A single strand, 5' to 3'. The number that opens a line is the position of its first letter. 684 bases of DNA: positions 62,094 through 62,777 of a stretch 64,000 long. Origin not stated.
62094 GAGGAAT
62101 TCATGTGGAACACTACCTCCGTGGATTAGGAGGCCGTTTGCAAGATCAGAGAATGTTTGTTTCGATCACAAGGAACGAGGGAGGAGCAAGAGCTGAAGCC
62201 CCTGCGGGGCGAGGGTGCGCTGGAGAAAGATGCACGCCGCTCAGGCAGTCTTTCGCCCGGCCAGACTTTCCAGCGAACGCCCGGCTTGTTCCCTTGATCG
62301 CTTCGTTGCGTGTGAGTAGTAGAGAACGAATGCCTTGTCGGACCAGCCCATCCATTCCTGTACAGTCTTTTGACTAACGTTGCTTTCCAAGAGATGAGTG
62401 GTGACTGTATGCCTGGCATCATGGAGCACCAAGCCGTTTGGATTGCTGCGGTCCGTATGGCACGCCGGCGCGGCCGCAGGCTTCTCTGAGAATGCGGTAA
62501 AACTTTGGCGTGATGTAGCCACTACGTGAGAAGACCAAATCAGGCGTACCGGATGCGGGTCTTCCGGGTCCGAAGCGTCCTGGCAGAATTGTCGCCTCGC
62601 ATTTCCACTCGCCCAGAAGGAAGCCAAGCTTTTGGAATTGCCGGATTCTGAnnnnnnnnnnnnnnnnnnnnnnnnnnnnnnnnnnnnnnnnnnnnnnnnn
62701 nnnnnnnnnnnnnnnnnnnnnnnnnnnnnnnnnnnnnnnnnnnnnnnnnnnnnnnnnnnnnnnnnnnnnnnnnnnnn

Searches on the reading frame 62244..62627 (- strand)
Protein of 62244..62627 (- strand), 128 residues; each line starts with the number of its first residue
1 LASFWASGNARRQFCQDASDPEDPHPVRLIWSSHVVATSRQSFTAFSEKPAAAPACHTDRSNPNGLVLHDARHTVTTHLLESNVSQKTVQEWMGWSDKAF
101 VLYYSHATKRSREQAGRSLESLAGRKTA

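Call 68: search_protein_families(library=pfam, proteins=[window:62244-62627:-], max_evalue=0.01)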
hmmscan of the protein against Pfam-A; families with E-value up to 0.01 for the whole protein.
window:62244-62627:- (128 aa): 1 family
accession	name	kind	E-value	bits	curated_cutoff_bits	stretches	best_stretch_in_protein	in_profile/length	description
PF00589.27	Phage_integrase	-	1.8e-09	38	27.1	1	64-109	125-170/172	Phage integrase family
